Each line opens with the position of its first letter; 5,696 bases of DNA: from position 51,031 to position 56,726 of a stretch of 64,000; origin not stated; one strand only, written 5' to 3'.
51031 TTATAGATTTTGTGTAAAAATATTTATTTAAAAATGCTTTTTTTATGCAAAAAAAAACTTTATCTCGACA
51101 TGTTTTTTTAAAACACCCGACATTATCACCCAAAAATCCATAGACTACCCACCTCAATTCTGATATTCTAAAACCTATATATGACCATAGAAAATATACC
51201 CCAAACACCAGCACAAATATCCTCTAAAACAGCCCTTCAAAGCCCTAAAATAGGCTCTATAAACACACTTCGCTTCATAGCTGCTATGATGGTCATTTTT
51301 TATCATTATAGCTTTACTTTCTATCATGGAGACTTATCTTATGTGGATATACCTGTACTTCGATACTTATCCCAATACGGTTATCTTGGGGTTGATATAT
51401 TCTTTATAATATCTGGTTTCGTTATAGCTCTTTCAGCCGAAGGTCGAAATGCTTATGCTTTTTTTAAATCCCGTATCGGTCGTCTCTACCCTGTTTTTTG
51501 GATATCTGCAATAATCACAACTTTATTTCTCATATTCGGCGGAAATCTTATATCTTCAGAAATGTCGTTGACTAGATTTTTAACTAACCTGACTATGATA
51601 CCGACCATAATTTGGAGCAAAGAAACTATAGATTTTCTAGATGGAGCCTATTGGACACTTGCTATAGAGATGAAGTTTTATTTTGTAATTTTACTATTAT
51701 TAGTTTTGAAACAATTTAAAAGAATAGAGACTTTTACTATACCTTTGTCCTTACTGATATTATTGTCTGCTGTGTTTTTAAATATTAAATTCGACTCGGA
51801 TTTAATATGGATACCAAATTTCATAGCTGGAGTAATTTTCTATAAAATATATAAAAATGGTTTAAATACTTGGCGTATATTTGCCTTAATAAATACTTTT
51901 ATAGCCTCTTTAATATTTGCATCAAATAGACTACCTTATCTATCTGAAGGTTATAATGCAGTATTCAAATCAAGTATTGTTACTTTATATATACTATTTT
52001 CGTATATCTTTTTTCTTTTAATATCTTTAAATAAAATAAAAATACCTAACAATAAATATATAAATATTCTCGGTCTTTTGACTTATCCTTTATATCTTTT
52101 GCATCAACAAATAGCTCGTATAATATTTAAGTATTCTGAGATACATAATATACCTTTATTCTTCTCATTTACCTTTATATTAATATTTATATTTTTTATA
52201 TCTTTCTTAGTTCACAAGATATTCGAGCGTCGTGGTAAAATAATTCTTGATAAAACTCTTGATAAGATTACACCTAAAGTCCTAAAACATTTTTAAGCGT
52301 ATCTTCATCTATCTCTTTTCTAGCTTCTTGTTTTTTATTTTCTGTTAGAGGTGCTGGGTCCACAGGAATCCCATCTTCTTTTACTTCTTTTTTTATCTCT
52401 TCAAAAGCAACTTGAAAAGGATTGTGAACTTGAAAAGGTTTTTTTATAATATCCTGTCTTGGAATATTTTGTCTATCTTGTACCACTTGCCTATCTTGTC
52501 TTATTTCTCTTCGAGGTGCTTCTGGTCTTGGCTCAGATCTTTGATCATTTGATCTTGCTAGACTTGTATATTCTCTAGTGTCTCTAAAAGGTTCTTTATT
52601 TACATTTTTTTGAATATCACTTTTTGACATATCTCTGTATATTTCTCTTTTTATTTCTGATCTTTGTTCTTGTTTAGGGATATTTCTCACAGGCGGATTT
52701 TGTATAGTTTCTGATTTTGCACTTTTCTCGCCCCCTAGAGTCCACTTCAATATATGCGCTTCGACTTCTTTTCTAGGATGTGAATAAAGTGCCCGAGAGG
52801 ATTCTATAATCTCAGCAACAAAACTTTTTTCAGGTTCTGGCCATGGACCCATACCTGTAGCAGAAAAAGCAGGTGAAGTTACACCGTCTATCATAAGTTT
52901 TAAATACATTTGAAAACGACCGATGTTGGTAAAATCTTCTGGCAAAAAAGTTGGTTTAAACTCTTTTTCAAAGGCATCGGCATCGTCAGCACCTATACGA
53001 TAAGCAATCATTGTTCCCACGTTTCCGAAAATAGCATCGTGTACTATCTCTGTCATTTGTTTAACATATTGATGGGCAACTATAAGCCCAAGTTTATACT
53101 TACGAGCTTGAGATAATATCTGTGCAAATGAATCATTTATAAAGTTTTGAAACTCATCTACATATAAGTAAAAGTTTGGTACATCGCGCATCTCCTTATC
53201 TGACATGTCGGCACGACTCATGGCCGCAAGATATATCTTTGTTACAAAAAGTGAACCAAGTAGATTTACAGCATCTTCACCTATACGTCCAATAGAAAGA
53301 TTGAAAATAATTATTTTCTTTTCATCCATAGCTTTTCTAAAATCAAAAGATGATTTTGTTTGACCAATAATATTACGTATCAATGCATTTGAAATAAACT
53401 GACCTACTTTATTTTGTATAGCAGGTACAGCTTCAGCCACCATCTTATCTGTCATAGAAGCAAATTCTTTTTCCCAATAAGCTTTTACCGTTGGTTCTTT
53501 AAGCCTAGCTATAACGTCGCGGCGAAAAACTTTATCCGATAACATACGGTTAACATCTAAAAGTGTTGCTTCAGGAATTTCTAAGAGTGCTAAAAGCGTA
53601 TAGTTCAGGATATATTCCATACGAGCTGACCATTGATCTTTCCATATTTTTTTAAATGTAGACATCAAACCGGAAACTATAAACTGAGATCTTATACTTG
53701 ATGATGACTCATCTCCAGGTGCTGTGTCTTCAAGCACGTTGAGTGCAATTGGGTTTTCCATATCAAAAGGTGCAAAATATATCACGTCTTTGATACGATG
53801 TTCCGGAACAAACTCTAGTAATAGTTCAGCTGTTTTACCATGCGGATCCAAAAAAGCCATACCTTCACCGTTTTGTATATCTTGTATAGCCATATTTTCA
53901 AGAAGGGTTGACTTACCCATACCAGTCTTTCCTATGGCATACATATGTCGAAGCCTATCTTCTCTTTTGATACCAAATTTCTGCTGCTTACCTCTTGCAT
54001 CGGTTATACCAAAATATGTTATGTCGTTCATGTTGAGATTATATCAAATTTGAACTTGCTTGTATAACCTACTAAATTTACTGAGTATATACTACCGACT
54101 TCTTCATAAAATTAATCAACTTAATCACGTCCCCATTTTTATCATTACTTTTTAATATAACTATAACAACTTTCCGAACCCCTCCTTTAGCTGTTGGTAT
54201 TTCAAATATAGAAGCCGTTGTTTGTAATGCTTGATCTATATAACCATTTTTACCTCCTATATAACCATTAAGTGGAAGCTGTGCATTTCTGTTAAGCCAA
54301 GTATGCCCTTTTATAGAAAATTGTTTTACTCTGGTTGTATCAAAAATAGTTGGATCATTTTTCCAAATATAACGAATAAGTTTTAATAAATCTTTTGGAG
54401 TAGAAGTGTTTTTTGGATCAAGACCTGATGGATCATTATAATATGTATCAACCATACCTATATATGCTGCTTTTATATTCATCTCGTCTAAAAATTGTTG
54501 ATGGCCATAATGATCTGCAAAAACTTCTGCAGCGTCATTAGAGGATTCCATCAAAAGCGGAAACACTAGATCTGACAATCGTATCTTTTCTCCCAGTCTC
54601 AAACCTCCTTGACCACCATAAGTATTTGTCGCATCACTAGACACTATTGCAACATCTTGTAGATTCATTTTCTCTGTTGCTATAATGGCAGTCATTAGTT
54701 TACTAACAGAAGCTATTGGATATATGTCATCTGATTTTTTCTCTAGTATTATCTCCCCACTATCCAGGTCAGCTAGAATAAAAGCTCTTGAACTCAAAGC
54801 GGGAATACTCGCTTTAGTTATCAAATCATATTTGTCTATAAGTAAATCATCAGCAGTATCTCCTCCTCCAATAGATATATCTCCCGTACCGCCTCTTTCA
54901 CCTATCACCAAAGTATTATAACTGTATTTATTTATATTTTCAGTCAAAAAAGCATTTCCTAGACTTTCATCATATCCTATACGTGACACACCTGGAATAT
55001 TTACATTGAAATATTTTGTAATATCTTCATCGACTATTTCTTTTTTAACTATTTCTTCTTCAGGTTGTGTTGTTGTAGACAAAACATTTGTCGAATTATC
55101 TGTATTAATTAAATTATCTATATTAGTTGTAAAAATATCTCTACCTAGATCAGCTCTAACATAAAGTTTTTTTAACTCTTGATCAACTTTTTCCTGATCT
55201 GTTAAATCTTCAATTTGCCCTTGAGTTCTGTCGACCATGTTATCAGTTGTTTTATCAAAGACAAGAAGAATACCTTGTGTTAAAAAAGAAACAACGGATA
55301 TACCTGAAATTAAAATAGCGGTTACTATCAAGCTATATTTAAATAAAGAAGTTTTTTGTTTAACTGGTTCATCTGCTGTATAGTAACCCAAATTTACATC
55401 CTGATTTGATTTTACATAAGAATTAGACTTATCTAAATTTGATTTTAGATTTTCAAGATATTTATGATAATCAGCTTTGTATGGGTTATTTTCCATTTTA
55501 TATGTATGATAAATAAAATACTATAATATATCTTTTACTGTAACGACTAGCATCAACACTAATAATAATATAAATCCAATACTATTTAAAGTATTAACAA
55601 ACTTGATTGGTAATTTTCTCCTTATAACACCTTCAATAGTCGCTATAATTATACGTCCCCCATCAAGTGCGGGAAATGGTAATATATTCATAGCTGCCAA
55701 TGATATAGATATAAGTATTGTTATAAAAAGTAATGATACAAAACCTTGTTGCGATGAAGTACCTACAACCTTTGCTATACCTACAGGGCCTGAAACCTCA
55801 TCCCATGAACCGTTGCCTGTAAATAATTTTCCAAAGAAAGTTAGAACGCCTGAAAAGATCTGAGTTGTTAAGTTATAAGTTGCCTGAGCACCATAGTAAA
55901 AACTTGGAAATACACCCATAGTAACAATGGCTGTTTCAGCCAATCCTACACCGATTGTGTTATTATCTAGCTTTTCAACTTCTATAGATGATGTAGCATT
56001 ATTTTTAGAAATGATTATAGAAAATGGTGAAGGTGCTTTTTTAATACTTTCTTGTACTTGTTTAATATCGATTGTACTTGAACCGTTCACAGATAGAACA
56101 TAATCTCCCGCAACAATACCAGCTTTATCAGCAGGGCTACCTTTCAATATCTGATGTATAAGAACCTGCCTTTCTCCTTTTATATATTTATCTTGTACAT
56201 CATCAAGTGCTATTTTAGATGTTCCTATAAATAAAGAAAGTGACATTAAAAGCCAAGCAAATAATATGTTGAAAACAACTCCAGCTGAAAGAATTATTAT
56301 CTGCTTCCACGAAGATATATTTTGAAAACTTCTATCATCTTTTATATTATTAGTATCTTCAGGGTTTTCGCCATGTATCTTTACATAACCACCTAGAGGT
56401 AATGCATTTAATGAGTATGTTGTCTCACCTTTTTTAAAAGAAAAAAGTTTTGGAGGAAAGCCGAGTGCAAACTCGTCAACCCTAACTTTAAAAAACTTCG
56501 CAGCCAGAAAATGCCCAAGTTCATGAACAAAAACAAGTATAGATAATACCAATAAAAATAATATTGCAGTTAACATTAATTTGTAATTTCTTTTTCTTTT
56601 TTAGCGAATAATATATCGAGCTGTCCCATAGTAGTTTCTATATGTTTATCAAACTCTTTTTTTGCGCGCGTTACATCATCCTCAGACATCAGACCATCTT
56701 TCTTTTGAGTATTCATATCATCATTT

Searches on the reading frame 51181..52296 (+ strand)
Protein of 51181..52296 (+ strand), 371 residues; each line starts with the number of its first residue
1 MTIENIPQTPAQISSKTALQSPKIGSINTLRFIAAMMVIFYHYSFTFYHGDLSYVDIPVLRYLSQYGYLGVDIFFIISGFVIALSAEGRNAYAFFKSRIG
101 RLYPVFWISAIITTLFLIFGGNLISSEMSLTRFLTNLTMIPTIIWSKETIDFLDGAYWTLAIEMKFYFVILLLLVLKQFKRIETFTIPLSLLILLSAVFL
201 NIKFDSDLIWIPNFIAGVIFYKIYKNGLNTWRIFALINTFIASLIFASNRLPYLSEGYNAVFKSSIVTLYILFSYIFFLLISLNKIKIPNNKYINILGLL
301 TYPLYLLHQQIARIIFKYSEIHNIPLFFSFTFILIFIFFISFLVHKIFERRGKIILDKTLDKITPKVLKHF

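Call 36: search_protein_families(library=pfam, proteins=[window:51181-52296:+], max_evalue=0.01)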
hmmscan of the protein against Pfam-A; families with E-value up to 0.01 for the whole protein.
window:51181-52296:+ (371 aa): 1 family
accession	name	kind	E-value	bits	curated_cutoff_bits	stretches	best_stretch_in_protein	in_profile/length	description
PF01757.29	Acyl_transf_3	-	7.4e-28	98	31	1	25-344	2-324/326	Acyltransferase domain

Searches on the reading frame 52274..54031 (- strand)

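Call 7: search_protein_families(library=pfam, proteins=[window:52274-54031:-], max_evalue=0.001)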
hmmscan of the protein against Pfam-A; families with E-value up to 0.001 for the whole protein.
window:52274-54031:- (585 aa): 2 families
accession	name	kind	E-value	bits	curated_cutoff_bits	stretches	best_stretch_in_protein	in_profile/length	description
PF10412.15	TrwB_AAD_bind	-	3e-06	26.8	20.5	1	27-340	15-304/387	Type IV secretion-system coupling protein DNA-binding domain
PF12696.13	TraG-D_C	-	3.6e-05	24.1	22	1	287-350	2-69/126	TraM recognition site of TraD and TraG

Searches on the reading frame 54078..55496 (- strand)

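Call 7: search_protein_families(library=pfam, proteins=[window:54078-55496:-], max_evalue=0.001)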
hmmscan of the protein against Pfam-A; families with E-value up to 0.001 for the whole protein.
window:54078-55496:- (472 aa): 3 families
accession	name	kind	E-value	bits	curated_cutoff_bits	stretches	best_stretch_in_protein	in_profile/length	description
PF00768.25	Peptidase_S11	-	4.3e-32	111.9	27.6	1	228-426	4-218/239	D-alanyl-D-alanine carboxypeptidase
PF13354.11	Beta-lactamase2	-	4.5e-08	33.1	22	1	240-381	3-150/214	Beta-lactamase enzyme family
PF02113.21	Peptidase_S13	-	0.00084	18.6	22.8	0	232-277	12-59/444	D-Ala-D-Ala carboxypeptidase 3 (S13) family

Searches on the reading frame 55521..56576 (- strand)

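Call 36: search_protein_families(library=pfam, proteins=[window:55521-56576:-], max_evalue=0.01)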
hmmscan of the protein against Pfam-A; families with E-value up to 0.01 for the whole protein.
window:55521-56576:- (351 aa): 4 families
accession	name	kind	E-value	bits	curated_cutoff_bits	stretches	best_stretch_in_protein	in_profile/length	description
PF02163.28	Peptidase_M50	-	8.1e-62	208.9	27.2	1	7-341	2-221/221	Peptidase family M50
PF17820.7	PDZ_6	-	2.5e-11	43.6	27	1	142-186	4-49/54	PDZ domain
PF00595.29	PDZ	-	1e-06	29.4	23.2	1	131-183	23-74/81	PDZ domain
PF13180.12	PDZ_2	-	7e-05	23.5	27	1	135-187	11-65/80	PDZ domain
